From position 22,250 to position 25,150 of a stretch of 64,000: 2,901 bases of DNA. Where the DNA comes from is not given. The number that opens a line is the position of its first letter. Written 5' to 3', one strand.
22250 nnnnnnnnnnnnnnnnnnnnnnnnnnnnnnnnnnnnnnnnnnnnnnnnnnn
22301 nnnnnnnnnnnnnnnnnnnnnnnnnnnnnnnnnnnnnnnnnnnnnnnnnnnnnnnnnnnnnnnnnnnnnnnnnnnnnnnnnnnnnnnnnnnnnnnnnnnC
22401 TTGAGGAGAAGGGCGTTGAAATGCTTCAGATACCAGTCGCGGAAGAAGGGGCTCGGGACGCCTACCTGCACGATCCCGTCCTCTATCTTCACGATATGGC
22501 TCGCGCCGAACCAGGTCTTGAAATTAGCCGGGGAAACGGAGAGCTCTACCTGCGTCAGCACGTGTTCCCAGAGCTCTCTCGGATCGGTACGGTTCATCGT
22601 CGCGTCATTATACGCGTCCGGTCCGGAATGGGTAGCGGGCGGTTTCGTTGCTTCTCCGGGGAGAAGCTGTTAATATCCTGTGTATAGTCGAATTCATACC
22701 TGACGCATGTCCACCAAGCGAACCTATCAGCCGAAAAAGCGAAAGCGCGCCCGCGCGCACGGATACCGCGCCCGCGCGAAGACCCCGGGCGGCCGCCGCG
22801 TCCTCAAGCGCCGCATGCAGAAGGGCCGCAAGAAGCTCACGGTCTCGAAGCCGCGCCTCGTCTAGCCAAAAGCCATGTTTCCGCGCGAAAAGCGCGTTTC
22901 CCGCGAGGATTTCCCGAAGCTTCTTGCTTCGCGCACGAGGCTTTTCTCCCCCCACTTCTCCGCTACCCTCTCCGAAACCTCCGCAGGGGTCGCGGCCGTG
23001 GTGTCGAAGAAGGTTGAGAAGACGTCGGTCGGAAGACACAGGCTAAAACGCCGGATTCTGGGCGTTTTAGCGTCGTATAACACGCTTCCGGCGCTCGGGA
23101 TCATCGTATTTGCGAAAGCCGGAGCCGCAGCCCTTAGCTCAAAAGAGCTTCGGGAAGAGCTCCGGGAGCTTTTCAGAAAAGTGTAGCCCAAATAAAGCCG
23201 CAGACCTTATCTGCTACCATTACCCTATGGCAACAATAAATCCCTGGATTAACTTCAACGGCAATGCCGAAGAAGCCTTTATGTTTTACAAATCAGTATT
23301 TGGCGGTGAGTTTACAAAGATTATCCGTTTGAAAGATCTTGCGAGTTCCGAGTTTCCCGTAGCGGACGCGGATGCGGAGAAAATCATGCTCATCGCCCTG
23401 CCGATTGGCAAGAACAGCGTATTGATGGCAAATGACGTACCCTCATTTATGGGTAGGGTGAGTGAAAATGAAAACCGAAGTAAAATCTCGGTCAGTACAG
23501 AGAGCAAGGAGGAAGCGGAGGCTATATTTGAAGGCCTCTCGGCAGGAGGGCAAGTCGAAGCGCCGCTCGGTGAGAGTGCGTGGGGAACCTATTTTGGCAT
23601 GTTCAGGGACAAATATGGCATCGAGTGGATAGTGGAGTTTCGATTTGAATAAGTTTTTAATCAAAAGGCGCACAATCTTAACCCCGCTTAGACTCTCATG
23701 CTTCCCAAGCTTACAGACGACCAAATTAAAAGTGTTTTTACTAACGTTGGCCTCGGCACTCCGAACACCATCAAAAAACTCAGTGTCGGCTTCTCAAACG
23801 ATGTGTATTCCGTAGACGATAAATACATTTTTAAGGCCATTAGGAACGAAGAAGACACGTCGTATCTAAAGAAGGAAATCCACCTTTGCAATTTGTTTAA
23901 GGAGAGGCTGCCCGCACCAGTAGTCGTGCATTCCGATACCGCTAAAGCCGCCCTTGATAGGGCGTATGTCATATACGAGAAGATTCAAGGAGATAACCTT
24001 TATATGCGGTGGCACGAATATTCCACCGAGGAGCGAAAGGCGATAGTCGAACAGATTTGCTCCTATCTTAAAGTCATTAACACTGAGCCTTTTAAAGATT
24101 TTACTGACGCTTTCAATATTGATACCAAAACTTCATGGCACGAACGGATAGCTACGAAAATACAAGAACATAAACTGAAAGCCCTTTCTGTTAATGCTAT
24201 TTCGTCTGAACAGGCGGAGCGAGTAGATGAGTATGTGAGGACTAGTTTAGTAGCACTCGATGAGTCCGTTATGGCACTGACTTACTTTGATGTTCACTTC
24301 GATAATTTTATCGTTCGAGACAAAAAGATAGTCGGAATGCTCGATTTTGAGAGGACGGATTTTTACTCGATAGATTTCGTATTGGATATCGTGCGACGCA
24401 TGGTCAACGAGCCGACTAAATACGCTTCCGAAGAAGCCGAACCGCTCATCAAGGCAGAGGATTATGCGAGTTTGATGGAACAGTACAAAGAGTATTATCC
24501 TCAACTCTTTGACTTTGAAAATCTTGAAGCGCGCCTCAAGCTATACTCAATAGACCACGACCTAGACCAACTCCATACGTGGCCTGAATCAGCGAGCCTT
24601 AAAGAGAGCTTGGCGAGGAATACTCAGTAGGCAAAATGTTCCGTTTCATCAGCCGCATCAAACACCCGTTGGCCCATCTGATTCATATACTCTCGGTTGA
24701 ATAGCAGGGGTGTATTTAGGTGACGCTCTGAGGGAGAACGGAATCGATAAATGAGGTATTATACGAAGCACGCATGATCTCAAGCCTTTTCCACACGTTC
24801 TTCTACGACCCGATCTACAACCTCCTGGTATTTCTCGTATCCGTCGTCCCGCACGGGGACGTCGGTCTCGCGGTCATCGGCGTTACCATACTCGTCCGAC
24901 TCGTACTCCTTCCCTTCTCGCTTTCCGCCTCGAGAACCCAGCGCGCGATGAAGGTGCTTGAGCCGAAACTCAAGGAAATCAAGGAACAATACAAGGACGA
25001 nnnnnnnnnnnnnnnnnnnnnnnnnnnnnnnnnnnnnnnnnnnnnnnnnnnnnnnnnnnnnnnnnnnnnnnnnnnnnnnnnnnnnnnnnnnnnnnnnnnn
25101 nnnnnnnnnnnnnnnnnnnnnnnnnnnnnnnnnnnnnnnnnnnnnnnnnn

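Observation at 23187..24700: Low-GC two-gene insertion (PhnB-like VOC protein + APH-family phosphotransferase) splitting the conserved rpmH-rnpA-yidC block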

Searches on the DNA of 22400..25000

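Call 62: search_rna_families(source=window, start=22400, end=25000, threshold=evalue, max_evalue=1)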
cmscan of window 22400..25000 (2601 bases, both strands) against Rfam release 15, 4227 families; matches with E-value up to 1: 0.
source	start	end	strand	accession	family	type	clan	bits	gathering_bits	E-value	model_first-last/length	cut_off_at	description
